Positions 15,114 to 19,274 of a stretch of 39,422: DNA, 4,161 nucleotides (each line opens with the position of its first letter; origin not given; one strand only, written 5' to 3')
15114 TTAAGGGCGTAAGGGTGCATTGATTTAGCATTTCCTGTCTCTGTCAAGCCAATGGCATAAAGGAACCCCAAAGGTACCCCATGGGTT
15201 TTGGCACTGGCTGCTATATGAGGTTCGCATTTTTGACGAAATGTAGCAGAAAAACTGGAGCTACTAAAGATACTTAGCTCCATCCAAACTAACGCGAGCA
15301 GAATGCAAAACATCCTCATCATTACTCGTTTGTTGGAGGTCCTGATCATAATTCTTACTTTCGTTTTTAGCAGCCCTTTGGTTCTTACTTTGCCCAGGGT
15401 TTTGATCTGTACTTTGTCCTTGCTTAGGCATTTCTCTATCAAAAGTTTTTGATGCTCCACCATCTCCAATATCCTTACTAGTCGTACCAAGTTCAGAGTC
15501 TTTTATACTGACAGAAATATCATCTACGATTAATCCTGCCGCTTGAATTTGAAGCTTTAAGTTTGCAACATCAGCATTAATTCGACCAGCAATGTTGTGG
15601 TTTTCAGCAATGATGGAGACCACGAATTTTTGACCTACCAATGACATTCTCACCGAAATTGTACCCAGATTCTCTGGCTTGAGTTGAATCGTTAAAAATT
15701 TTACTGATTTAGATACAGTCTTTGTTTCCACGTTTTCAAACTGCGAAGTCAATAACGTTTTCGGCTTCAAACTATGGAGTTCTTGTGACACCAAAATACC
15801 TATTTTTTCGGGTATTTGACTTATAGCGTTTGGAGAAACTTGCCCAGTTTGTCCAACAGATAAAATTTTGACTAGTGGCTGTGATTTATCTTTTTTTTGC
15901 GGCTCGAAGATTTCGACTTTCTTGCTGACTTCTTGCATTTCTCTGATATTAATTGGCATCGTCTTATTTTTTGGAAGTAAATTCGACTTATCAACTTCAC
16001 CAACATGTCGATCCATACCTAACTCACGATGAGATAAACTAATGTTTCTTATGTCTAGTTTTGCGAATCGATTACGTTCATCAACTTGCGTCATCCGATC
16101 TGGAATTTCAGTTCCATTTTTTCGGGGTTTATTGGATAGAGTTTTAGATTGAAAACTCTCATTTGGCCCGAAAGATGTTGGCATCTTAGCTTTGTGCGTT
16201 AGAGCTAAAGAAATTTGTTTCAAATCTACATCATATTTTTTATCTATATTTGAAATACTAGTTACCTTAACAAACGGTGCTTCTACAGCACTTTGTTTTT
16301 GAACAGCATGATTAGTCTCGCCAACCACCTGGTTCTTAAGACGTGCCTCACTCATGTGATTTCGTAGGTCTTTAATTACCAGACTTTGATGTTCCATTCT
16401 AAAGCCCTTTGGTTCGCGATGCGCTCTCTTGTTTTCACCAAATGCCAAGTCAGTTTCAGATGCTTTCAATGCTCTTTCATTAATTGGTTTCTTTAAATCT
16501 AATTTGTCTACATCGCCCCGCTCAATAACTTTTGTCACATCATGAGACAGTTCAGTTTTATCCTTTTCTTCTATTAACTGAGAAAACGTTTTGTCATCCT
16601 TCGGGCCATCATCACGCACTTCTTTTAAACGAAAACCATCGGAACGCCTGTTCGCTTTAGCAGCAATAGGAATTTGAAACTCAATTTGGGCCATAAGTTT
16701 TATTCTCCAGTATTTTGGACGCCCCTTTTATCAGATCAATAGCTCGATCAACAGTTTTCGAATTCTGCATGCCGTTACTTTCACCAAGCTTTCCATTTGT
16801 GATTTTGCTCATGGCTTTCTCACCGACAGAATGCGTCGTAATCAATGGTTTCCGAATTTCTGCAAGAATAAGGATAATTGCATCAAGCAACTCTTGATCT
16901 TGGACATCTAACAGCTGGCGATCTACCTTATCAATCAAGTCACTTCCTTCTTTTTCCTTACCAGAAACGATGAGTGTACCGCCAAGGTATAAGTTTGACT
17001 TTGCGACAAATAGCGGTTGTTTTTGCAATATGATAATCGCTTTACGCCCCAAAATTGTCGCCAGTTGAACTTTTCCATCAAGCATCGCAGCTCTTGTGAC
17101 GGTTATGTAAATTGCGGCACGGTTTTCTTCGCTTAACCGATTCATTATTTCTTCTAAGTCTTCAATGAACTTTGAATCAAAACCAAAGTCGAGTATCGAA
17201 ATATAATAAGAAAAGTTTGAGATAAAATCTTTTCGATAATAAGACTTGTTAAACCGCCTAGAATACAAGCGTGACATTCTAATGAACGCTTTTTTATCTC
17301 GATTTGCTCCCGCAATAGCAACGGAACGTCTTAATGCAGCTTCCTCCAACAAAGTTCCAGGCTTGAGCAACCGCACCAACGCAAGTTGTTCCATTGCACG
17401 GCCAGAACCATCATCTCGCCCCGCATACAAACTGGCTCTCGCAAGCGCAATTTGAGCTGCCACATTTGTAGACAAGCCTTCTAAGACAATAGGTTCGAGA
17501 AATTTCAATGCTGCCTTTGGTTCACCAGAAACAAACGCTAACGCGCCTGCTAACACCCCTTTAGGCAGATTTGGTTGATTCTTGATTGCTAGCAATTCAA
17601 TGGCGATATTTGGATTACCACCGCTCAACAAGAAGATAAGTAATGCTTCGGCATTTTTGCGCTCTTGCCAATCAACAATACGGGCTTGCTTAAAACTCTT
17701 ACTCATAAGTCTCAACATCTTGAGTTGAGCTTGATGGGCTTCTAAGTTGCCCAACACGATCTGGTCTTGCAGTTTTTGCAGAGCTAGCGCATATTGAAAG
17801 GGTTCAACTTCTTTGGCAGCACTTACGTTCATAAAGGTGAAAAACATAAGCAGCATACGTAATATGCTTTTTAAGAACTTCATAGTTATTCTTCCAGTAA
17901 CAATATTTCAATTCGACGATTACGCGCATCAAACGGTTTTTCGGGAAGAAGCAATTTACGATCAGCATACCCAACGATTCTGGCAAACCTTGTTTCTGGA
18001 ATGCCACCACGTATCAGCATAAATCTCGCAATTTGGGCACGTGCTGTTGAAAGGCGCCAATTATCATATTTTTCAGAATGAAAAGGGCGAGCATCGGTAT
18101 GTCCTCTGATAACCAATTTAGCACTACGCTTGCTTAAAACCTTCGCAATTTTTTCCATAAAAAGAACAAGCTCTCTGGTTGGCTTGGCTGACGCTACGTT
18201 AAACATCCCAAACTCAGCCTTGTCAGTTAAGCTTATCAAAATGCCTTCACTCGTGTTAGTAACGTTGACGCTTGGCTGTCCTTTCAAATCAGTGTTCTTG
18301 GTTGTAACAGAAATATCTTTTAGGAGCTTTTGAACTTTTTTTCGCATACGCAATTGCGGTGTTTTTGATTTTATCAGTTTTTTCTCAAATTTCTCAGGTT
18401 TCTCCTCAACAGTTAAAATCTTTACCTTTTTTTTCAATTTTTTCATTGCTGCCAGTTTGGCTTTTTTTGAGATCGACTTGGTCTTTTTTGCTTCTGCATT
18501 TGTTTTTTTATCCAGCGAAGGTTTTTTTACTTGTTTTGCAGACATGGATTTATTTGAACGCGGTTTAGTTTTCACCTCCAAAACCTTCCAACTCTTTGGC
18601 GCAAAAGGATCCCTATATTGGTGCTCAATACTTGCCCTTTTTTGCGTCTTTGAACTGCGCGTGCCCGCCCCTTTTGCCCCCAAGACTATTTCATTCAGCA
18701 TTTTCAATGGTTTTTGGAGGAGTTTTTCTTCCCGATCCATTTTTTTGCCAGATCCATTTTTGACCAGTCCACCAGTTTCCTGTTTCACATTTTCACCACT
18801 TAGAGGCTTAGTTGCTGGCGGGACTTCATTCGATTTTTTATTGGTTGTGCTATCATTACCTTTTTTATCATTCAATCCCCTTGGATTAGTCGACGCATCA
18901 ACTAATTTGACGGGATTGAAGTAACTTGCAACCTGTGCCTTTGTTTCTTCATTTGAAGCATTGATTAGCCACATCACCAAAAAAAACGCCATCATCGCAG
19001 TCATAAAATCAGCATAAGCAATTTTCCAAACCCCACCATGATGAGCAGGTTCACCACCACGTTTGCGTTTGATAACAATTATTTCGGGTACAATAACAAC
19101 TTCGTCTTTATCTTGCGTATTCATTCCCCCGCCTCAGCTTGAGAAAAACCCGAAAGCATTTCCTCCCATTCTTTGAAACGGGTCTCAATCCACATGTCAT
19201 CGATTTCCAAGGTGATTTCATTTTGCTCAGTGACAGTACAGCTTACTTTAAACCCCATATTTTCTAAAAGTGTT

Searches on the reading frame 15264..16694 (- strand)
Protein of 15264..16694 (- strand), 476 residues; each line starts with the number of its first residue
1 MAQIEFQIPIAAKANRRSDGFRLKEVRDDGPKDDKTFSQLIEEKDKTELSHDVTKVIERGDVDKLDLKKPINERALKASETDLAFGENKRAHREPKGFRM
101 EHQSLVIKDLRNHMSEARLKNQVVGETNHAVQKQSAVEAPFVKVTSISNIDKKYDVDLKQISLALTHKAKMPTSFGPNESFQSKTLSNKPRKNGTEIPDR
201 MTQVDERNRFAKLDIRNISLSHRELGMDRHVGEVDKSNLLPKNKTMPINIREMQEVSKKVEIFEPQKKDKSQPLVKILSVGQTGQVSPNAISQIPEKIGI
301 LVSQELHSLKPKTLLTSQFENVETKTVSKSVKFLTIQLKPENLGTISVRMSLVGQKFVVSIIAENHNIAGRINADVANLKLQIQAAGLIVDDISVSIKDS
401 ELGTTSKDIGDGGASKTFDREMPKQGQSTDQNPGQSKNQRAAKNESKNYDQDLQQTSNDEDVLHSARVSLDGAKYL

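Call 67: search_protein_families(library=pfam, proteins=[window:15264-16694:-])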
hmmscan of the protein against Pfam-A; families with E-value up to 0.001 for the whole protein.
window:15264-16694:- (476 aa): 1 family
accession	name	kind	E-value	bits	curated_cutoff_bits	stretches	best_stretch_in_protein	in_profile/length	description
PF02120.21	Flg_hook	-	4e-14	52.6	29.8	1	325-400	6-81/85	Flagellar hook-length control protein FliK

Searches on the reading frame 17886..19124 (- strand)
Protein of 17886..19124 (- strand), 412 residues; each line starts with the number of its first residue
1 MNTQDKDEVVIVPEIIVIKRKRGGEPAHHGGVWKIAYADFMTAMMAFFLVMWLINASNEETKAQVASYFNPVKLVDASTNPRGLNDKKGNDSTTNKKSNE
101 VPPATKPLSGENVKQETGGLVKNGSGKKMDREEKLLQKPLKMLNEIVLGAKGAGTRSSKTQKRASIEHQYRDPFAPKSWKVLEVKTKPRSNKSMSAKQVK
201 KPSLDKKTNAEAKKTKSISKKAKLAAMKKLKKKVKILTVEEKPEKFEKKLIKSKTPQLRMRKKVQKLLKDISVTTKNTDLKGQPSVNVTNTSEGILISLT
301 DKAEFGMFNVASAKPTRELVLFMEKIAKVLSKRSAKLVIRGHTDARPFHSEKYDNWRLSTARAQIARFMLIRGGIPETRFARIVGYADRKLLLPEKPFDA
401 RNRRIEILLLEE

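Call 67: search_protein_families(library=pfam, proteins=[window:17886-19124:-])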
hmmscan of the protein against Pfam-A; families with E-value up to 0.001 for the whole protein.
window:17886-19124:- (412 aa): 2 families
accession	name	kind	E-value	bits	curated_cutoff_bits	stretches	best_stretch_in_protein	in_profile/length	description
PF13677.11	MotB_plug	-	1.7e-19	69.6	24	1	20-70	3-55/58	Membrane MotB of proton-channel complex MotA/MotB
PF00691.25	OmpA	-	9.2e-10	39.2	27.2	1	323-402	17-95/98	OmpA family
